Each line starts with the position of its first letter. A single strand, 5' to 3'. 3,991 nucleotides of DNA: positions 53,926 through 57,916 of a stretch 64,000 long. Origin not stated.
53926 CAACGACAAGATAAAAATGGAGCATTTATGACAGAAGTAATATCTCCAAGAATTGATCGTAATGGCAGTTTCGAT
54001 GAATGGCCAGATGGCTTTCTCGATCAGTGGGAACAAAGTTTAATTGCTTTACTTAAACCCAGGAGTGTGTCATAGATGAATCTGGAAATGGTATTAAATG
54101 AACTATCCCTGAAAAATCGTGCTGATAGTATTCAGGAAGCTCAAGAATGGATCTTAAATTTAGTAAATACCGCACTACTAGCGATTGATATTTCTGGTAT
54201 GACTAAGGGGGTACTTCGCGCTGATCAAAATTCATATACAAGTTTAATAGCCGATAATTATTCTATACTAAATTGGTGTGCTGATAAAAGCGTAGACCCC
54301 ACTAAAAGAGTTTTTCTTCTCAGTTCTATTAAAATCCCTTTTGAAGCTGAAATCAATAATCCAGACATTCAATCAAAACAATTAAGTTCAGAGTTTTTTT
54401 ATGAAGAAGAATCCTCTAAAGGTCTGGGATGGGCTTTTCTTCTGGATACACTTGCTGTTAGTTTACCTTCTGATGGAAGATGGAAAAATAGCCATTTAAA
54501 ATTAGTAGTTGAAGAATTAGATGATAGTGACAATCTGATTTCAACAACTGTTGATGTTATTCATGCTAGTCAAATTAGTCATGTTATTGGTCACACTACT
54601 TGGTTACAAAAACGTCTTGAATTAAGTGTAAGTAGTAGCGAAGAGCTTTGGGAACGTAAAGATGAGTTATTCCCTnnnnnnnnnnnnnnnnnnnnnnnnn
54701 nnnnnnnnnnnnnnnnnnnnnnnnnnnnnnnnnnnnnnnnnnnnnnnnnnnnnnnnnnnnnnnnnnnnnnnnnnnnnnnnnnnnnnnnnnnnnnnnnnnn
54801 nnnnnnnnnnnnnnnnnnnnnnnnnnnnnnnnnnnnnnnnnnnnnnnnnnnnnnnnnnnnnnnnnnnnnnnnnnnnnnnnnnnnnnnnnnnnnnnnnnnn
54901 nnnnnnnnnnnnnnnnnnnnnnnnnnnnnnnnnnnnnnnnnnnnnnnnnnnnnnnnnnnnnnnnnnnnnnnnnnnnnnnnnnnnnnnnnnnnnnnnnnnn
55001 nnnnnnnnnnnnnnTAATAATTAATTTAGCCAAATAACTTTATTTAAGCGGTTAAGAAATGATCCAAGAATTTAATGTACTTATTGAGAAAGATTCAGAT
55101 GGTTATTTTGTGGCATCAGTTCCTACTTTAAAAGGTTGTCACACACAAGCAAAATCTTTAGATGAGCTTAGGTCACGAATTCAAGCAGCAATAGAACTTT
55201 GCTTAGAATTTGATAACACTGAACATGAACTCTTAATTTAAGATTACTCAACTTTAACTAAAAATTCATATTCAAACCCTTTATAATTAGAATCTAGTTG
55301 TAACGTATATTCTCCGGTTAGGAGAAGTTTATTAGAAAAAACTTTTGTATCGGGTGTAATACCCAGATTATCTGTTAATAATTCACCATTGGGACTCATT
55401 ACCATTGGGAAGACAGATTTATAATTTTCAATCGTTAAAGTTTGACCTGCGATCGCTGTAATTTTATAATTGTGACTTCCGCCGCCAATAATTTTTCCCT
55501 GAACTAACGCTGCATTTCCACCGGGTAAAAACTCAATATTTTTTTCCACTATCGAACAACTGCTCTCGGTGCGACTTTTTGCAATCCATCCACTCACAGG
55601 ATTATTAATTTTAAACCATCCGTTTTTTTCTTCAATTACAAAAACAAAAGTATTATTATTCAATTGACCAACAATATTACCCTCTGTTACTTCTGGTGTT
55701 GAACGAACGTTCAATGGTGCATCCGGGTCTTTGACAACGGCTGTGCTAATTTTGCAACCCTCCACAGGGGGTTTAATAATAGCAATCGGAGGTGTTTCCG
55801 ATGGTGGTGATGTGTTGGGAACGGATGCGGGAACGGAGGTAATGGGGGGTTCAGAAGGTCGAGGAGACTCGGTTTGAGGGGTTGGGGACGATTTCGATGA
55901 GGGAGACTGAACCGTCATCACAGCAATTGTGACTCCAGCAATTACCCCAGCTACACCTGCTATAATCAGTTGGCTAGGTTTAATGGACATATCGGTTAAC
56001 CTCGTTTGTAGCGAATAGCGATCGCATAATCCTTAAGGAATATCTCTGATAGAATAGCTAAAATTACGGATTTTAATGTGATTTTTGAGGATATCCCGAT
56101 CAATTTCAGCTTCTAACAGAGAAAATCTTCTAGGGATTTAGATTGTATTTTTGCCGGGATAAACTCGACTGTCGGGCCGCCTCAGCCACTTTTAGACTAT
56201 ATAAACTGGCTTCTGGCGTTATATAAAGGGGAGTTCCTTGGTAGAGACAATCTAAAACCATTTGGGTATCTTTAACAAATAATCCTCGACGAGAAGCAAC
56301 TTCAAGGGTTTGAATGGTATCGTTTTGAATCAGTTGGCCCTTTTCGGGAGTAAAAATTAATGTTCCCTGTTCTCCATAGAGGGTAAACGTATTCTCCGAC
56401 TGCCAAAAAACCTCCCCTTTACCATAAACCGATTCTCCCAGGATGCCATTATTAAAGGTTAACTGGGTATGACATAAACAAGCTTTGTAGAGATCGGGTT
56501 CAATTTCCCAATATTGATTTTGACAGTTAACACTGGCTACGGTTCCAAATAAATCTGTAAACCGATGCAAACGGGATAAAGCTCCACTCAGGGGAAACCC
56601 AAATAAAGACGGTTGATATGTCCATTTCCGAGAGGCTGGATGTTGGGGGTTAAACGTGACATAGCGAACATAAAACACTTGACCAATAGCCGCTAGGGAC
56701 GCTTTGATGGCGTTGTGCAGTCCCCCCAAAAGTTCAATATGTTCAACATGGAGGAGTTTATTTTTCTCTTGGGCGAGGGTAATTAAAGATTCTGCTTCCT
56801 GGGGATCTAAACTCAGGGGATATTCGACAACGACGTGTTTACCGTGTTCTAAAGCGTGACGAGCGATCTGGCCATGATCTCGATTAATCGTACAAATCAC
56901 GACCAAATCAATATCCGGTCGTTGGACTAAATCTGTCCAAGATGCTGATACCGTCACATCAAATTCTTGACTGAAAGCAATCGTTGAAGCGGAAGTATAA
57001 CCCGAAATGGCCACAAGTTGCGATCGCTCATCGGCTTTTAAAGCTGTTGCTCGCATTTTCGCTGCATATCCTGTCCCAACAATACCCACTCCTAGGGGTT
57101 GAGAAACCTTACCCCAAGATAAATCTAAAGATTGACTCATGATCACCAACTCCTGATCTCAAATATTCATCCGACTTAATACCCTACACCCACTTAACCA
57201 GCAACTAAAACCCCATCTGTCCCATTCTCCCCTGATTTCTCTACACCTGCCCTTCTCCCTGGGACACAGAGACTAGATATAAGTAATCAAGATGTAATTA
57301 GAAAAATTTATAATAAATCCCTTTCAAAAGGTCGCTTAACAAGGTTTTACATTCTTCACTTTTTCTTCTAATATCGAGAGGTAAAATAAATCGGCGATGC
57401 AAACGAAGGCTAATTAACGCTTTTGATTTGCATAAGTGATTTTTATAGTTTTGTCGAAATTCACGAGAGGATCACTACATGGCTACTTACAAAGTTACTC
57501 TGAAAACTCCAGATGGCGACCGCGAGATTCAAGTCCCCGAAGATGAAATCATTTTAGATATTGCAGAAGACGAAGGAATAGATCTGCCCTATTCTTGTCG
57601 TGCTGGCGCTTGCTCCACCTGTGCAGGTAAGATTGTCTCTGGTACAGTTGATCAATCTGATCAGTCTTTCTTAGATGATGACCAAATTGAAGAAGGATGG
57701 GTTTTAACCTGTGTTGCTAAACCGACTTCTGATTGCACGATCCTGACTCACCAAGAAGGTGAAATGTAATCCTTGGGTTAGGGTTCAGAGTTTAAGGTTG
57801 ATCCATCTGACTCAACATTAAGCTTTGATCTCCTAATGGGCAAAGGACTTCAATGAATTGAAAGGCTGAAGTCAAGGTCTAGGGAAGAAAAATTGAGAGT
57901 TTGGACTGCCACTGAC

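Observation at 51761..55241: Low-GC DUF262 + ABC-ATPase(DUF3696-like) + unknown three-gene cassette (plus orphan HicB-like gene) inserted just downstream of chlN: candidate undescribed defence system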

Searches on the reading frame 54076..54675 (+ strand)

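Call 49: search_protein_families(library=pfam, proteins=[window:54076-54675:+], max_evalue=1)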
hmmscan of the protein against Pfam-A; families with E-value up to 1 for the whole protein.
window:54076-54675:+ (200 aa): 1 family
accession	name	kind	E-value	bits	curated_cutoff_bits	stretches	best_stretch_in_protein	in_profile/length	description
PF00660.22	SRP1_TIP1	-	0.089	13.3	25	1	143-189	48-94/99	Seripauperin and TIP1 family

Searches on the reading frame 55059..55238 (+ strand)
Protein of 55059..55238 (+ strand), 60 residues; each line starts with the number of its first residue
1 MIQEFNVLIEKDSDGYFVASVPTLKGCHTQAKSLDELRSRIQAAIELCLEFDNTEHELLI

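Call 3: search_protein_families(library=pfam, proteins=[window:55059-55238:+], max_evalue=0.1)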
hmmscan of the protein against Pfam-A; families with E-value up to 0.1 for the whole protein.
window:55059-55238:+ (60 aa): 2 families
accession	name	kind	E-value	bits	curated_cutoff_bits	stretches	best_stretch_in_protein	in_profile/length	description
PF15919.11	HicB_lk_antitox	-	2e-06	28.4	27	1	5-51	1-47/123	HicB_like antitoxin of bacterial toxin-antitoxin system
PF21748.3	UPF0150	-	6.1e-05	23.3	27.3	1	13-47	17-51/64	UPF0150-like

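Call 4: search_protein_families(library=padloc, proteins=[window:55059-55238:+], max_evalue=0.1)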
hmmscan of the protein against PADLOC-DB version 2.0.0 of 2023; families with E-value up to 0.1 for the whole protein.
window:55059-55238:+ (60 aa): 0 families

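Call 5: search_protein_families(library=ncbifam, proteins=[window:55059-55238:+], max_evalue=0.1)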
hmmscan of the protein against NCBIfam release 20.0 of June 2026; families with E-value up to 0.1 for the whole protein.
window:55059-55238:+ (60 aa): 1 family
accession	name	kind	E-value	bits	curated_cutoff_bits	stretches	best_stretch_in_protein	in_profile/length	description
NF002901.0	PRK03482.1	equivalog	0.064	12.9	261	1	23-59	111-147/215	2,3-diphosphoglycerate-dependent phosphoglycerate mutase GpmB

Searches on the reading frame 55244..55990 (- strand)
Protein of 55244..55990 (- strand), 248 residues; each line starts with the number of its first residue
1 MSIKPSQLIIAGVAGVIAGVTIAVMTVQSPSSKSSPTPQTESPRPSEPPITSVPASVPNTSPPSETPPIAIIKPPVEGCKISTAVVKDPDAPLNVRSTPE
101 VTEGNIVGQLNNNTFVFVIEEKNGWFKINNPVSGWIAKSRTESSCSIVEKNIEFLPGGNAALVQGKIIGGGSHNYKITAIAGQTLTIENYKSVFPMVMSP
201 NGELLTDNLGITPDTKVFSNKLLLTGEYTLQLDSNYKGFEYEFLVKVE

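Call 28: find_related_loci(query=window:55244-55990:-, collection=genome_contigs, flank=7000)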
Query window:55244-55990:- (248 aa) in genome_contigs; peptide patterns used: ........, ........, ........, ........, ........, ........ (x = any residue, [..] = any of these).
70 stretches matched a pattern; 8 encode a relative of the query (tblastn E <= 1e-3); 8 distinct loci.
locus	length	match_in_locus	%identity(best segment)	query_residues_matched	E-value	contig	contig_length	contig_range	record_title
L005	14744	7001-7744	96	1-248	5e-156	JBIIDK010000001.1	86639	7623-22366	MAG: Planktothrix sp. isolate ME2000-08-17pf_3300042335_group1_bin17 Rohwer_bin1249_scaffold_70_c1, whole genome shotgun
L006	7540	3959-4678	64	1-247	1e-98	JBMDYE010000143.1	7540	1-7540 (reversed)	MAG: Planktothrix sp. isolate FCentRs1_7 FCentRs1_contig143, whole genome shotgun sequence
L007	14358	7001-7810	48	1-245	2e-78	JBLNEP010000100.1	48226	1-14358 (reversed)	MAG: Actinomycetota bacterium isolate MAG69 PRJNA853613_bin2_renamed_99, whole genome shotgun sequence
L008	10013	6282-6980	49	3-248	5e-70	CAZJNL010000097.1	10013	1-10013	MAG TPA_asm: uncultured Oscillatoria sp. isolate SRP220891_co5_255 genome assembly, contig: NODE_5250_length_10013_cov_7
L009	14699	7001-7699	47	3-248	7e-68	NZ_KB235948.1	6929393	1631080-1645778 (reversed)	Oscillatoria sp. PCC 10802 Osc10802DRAFT_Contig7.7, whole genome shotgun sequence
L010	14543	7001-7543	52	71-248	7e-55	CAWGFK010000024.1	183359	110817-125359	MAG: uncultured cyanobacterium isolate MFD01721.bin.1.50 genome assembly, contig: contig_26423, whole genome shotgun seq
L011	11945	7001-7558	50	66-248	2e-53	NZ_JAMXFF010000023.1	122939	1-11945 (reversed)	Laspinema palackyanum D2a NODE_24_length_122939_cov_72.802282, whole genome shotgun sequence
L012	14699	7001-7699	47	3-248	4e-70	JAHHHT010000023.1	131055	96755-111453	MAG: Oscillatoria princeps RMCB-10 scaffold_109_c1, whole genome shotgun sequence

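Call 49: search_protein_families(library=pfam, proteins=[window:55247-55990:-], max_evalue=1)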
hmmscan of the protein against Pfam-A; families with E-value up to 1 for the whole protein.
window:55247-55990:- (248 aa): 3 families
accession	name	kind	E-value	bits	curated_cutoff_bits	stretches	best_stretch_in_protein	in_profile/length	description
PF08239.17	SH3_3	-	9.5e-10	39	27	1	93-139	3-51/54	Bacterial SH3 domain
PF06347.19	SH3_4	-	0.00036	20.7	24.1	1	92-140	4-53/56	Bacterial SH3 domain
PF11021.13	DUF2613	-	0.027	15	22.1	1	9-43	7-40/55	Protein of unknown function (DUF2613)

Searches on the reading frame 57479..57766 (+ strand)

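Call 49: search_protein_families(library=pfam, proteins=[window:57479-57766:+], max_evalue=1)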
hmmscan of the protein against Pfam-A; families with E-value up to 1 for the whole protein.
window:57479-57766:+ (96 aa): 2 families
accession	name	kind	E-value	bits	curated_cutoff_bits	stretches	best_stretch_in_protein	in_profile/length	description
PF00111.32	Fer2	-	8.5e-25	86.9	21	1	11-83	3-77/77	2Fe-2S iron-sulfur cluster binding domain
PF13510.11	Fer2_4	-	0.037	14.5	22.8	1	14-43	10-39/82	2Fe-2S iron-sulfur cluster binding domain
